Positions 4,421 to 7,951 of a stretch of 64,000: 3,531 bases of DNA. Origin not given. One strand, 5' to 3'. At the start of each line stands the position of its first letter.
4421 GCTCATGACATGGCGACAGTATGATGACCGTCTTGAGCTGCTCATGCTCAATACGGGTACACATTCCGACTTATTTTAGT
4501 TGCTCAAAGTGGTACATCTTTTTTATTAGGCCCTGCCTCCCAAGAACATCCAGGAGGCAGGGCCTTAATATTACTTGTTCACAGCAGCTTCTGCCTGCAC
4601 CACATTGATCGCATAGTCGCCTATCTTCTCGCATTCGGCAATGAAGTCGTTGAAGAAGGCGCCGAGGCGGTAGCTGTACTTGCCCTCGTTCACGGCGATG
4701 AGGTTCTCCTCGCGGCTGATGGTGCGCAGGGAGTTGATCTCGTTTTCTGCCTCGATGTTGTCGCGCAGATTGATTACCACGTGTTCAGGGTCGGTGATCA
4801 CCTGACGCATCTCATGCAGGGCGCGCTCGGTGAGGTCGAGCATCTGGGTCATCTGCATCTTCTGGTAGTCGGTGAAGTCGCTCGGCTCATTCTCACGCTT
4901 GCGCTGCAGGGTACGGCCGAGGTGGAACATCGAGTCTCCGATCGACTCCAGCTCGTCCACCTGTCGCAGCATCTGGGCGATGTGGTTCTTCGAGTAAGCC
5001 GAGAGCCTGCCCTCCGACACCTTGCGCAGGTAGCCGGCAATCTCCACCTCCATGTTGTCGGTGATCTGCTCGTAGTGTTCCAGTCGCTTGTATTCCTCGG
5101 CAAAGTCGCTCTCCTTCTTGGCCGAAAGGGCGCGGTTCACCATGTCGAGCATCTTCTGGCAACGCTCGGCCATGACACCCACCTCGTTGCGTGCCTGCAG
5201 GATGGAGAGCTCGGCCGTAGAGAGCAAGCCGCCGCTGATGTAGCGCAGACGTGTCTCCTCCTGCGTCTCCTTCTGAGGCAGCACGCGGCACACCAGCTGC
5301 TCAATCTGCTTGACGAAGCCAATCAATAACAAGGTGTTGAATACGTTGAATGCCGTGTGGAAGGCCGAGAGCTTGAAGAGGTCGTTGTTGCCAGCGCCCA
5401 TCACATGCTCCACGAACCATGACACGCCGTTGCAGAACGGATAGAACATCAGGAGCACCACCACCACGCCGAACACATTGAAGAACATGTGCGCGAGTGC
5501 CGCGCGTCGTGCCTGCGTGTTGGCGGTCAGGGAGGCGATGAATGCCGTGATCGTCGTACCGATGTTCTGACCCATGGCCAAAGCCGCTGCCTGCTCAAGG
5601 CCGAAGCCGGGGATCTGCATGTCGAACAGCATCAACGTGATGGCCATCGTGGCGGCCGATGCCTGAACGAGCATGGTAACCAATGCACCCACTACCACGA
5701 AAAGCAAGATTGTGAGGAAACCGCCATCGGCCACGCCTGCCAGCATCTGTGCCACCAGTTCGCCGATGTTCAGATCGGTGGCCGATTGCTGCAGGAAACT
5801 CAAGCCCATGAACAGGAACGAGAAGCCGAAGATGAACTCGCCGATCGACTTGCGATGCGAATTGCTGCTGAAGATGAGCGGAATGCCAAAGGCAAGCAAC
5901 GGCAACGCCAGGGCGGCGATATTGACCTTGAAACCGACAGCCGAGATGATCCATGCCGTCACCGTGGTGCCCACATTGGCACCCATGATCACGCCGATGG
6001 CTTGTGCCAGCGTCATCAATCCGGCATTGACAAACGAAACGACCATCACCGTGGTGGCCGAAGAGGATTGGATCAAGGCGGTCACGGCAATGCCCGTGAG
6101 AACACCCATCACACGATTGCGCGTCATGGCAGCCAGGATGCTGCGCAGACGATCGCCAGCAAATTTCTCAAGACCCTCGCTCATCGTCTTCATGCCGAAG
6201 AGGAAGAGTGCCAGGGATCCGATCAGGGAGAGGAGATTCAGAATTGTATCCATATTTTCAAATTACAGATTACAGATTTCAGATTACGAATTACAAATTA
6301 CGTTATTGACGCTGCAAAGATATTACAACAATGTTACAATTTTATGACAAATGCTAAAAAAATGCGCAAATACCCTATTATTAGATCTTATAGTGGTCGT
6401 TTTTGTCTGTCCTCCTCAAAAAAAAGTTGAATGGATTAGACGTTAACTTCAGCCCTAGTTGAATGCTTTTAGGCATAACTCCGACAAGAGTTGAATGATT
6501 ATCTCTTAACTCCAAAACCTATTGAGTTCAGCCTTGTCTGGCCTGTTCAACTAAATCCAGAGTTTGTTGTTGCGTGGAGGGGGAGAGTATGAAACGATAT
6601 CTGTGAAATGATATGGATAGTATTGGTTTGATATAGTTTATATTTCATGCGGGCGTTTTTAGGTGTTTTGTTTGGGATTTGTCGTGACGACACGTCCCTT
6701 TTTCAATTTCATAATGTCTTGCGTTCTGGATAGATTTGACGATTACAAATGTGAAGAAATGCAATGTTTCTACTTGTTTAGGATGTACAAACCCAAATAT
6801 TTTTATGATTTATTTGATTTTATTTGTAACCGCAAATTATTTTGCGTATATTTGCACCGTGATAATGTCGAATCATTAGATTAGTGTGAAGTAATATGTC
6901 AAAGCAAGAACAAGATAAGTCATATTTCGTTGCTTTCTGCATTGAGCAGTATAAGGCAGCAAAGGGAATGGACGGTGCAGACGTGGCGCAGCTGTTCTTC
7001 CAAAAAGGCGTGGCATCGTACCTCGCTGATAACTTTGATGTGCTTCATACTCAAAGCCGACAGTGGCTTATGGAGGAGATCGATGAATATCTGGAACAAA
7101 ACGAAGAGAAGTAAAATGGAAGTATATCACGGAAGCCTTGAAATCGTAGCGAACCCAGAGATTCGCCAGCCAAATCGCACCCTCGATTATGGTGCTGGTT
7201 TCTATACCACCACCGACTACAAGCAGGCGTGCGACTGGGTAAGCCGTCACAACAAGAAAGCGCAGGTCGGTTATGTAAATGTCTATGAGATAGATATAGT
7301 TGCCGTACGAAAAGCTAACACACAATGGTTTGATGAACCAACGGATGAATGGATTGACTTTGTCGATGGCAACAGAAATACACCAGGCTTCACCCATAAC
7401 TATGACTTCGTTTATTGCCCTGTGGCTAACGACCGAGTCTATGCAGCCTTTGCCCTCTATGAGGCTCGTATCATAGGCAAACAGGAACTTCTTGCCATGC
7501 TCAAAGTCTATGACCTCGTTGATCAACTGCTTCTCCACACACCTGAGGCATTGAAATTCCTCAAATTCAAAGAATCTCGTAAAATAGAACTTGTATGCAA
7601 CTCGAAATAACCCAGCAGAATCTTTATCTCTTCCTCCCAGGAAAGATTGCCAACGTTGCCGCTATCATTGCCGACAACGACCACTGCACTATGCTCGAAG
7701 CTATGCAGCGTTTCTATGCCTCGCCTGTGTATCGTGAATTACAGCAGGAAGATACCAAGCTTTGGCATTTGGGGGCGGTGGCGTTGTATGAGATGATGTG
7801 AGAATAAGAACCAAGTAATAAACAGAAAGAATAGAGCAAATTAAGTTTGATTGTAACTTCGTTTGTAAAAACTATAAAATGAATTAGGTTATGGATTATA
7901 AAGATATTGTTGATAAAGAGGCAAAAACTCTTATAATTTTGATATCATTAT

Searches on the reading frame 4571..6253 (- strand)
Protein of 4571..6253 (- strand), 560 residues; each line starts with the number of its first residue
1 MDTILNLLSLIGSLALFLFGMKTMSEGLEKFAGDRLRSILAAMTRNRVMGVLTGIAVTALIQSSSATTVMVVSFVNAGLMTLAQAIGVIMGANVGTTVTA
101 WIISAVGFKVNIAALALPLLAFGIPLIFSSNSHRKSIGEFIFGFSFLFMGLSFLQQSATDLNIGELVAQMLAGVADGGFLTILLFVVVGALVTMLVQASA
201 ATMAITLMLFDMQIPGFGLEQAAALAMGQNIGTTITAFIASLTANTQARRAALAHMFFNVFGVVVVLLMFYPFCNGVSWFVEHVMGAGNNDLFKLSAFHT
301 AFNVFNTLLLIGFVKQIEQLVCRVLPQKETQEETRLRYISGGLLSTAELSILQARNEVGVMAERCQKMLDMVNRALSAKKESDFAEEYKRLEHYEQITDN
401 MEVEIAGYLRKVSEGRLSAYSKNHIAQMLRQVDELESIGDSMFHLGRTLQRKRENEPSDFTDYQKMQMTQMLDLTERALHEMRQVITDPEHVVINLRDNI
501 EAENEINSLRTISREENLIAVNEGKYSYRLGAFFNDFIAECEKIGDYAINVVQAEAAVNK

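Call 7: search_protein_families(library=pfam, proteins=[window:4571-6253:-], max_evalue=0.01)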
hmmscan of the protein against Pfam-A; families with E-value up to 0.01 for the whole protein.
window:4571-6253:- (560 aa): 3 families
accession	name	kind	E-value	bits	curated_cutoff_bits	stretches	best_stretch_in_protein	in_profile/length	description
PF02690.20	Na_Pi_cotrans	-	7.1e-60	201.4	29.1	2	16-155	1-136/137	Na+/Pi-cotransporter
PF01895.24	PhoU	-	3e-07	31.2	23.5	1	361-444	4-84/89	PhoU domain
PF03114.23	BAR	-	0.0073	16.4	28.5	0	372-488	16-107/234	BAR domain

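Call 9: find_encoding_contigs(protein=window:4571-6253:-, flank=10000, max_places=10)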
Protein window:4571-6253:- (560 aa): no gene with exactly this product is on record in the collection.

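Call 30: find_related_loci(query=window:4571-6253:-, collection=genome_contigs, flank=10000)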
Query window:4571-6253:- (560 aa) in genome_contigs; peptide patterns used: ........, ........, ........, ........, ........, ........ (x = any residue, [..] = any of these).
600 stretches matched a pattern (row limit reached: there are more); 534 encode a relative of the query (tblastn E <= 1e-3); the best 80 are kept; 80 distinct loci.
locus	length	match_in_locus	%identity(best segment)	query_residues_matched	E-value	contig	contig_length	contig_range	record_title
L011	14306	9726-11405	95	1-560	0e+0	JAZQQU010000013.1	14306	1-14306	MAG: Bacteroidales bacterium isolate T1900045235_TH20190005.MAGScoT_cleanbin_000023 SGB_5435_k141_708065, whole genome s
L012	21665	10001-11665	77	1-555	0e+0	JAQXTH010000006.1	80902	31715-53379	MAG: Prevotellaceae bacterium isolate SUG1504 k141_268210, whole genome shotgun sequence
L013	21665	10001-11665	78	1-555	0e+0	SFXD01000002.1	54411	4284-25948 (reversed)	MAG: bacterium isolate W2P7.028 Contig102, whole genome shotgun sequence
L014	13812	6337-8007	77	1-556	0e+0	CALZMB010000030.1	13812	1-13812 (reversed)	MAG: uncultured bacterium isolate SRR3178346_bin.35_metaWRAP_v1.3_MAG genome assembly, contig: ERZ8974994.1219, whole ge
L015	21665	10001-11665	73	1-555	0e+0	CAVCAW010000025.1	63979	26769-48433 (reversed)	Bacteroidaceae bacterium isolate H07626-L1_cleanbin_000017 genome assembly, contig: Spades_H07626-L1_contig_167, whole g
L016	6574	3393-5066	79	1-558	0e+0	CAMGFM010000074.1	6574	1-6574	MAG: uncultured Prevotella sp. isolate SRR11551371_bin.45_metaWRAP_v1.3_MAG genome assembly, contig: ERZ11474010.7577, w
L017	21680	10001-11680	78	1-560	0e+0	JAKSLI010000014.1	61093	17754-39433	MAG: Bacteroidaceae bacterium isolate Horse_feces95 MAG095_14, whole genome shotgun sequence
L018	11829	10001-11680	76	1-560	0e+0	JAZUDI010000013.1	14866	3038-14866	MAG: Paludibacteraceae bacterium isolate T1900045310_TH20190080.MAGScoT_cleanbin_000001 SGB_6214_k141_526019, whole geno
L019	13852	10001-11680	75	1-560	0e+0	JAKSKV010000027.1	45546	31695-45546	MAG: Paludibacteraceae bacterium isolate Horse_feces82 MAG082_27, whole genome shotgun sequence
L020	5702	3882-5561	77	1-560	0e+0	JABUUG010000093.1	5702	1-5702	MAG: Bacteroidaceae bacterium isolate MAG59 scaffold93_size5702, whole genome shotgun sequence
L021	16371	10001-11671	74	1-558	0e+0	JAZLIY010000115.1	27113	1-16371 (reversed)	MAG: Bacteroidaceae bacterium isolate T1900044969_TA20190031.MAGScoT_cleanbin_000024 SGB_4025_k141_2059159, whole genome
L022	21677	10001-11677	75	1-558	0e+0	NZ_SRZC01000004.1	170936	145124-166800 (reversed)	Palleniella muris strain NM73_A23 NODE_4_length_170936_cov_461.114, whole genome shotgun sequence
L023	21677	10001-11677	75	1-558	0e+0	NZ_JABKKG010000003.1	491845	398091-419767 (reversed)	Palleniella intestinalis strain PINT PINT_3, whole genome shotgun sequence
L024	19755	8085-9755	73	1-556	0e+0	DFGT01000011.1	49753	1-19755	MAG TPA_asm: Bacteroidales bacterium UBA3743 UBA3743_contig_1179, whole genome shotgun sequence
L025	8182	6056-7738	76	1-560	0e+0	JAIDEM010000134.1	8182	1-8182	MAG: Prevotella sp. isolate SC0317_S2_2 SC0317_S2_2_contig_134, whole genome shotgun sequence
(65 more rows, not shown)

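Call 60: search_protein_families(library=padloc, alignment_id=A3, max_evalue=0.00001)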
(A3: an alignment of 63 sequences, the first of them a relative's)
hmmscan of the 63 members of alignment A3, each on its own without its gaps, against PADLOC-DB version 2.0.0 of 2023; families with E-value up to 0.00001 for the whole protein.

A. member 1, L023:14864-15202:- (112 aa): 2 families
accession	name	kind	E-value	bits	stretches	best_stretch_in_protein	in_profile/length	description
PDLC04775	PDC-M69A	-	1.1e-08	33.5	1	23-75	9-61/113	-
PDLC02926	HTH_VI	-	8.6e-06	23.9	0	26-101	6-79/92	-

B. families by the number of members that match (of 63 scanned): 20 families
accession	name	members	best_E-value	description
PDLC01773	Cas4c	1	1.1e-77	-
PDLC02034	Cas4d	1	2.1e-41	-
PDLC01774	Cas4c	1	7.5e-41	-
PDLC01611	Cas4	1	8.8e-34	"CAS-I,CAS-II,CAS-III,CAS-IV,CAS-V,CAS-VI; acquisition_associated"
PDLC00943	Cas4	1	6.5e-33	CRISPR-associated protein Cas4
PDLC01250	Cas4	1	1.5e-29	"CAS-I,CAS-II,CAS-III,CAS-IV,CAS-V,CAS-VI; acquisition_associated"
PDLC01747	Cas1g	1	4.2e-28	-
PDLC01447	Cas4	1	4e-27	"CAS-I,CAS-II,CAS-III,CAS-IV,CAS-V,CAS-VI; acquisition_associated"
PDLC00944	Cas4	1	1.1e-25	Cas4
PDLC01775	Cas4c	1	3.1e-19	-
PDLC02035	Cas4d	1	4.8e-17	-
PDLC04134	mad2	1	5.2e-16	mads_2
PDLC02083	Cas4_II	1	1.9e-13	-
PDLC02067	Cas1b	1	6.8e-13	-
PDLC04689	PDC-M51A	1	2.5e-12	-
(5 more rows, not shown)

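Call 95: search_protein_families(library=pfam, proteins=[L011:8395-9240:-], max_evalue=0.001)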
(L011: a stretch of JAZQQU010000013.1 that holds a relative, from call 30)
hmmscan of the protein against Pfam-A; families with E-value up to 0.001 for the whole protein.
L011:8395-9240:- (281 aa): 0 families

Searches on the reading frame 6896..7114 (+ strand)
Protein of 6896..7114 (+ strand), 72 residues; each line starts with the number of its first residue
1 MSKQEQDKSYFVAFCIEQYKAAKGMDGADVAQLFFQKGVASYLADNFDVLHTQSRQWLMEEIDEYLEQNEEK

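Call 7: search_protein_families(library=pfam, proteins=[window:6896-7114:+], max_evalue=0.01)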
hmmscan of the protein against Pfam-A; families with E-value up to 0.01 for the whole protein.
window:6896-7114:+ (72 aa): 1 family
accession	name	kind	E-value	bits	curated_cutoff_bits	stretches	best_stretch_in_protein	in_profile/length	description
PF12668.12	DUF3791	-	9.5e-18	64.4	25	1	11-69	2-60/60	Protein of unknown function (DUF3791)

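Call 8: search_protein_families(library=padloc, proteins=[window:6896-7114:+], max_evalue=0.01)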
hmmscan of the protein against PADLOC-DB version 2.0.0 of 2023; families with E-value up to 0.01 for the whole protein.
window:6896-7114:+ (72 aa): 5 families
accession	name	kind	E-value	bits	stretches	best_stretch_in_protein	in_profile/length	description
PDLC04433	PDC-M13A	-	8e-33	110.8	1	1-70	1-70/74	-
PDLC04445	PDC-M13C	-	1.1e-19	68.4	1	7-70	3-66/70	-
PDLC04434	PDC-M13A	-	3.9e-18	63.3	1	3-70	6-75/78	-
PDLC04446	PDC-M13C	-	2.6e-05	22.2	1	9-70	5-66/69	-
PDLC04435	PDC-M13A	-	0.00036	18.7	1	1-62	1-61/72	-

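Call 97: search_protein_families(library=ncbifam, proteins=[window:6896-7114:+], max_evalue=0.001)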
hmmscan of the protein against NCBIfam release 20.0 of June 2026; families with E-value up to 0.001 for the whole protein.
window:6896-7114:+ (72 aa): 0 families

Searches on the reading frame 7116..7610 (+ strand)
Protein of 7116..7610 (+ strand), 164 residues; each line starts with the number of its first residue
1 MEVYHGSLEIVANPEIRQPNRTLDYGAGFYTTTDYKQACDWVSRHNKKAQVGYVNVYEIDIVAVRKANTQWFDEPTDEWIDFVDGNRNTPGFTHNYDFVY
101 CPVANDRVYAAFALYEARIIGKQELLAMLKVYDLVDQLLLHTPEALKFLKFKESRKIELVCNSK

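Call 7: search_protein_families(library=pfam, proteins=[window:7116-7610:+], max_evalue=0.01)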
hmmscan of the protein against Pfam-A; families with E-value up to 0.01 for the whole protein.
window:7116-7610:+ (164 aa): 1 family
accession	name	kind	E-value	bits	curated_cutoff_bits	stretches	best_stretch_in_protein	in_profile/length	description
PF13151.12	DUF3990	-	1.9e-40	138.5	32.2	1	1-151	1-152/152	Protein of unknown function (DUF3990)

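Call 8: search_protein_families(library=padloc, proteins=[window:7116-7610:+], max_evalue=0.01)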
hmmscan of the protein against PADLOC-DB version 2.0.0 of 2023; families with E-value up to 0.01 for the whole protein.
window:7116-7610:+ (164 aa): 8 families
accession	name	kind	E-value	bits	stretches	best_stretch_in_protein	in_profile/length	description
PDLC04438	PDC-M13B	-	1.7e-54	182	1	1-156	1-157/158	-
PDLC04436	PDC-M13A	-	5e-46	154.4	1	1-155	1-157/159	-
PDLC04412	PDC-M10A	-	1.2e-31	107.5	1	1-158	1-151/152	-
PDLC04411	PDC-M10A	-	3e-31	106.2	1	1-157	4-153/156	-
PDLC04413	PDC-M10A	-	3.8e-23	79.9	1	1-156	1-149/157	-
PDLC04437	PDC-M13A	-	2.9e-16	57.8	1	13-110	2-101/117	-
PDLC04641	PDC-M42A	-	9.3e-07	26.7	1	3-65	6-67/215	-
PDLC04640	PDC-M42A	-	0.00026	18.5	1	3-66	70-132/280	-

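Call 97: search_protein_families(library=ncbifam, proteins=[window:7116-7610:+], max_evalue=0.001)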
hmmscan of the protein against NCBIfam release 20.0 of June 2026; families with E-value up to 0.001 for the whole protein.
window:7116-7610:+ (164 aa): 0 families

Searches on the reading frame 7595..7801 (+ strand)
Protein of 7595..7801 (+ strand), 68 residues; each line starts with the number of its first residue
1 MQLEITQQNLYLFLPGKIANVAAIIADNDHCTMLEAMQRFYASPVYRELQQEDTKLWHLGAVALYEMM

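Call 7: search_protein_families(library=pfam, proteins=[window:7595-7801:+], max_evalue=0.01)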
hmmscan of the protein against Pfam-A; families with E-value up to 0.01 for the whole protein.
window:7595-7801:+ (68 aa): 0 families

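Call 8: search_protein_families(library=padloc, proteins=[window:7595-7801:+], max_evalue=0.01)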
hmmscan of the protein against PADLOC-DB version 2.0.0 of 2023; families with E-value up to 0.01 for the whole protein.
window:7595-7801:+ (68 aa): 5 families
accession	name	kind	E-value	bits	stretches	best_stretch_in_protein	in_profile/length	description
PDLC04441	PDC-M13C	-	2.5e-28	96.1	1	1-66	1-66/74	-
PDLC04440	PDC-M13B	-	9.5e-13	46.1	1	20-67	15-62/81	-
PDLC04439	PDC-M13B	-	1.5e-12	45.7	1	19-67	15-63/79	-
PDLC04444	PDC-M13C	-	1.1e-07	30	1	19-67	13-61/76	-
PDLC04442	PDC-M13C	-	0.0011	17.5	1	15-51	9-45/75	-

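Call 97: search_protein_families(library=ncbifam, proteins=[window:7595-7801:+], max_evalue=0.001)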
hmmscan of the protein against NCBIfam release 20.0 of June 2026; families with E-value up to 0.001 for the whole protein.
window:7595-7801:+ (68 aa): 0 families
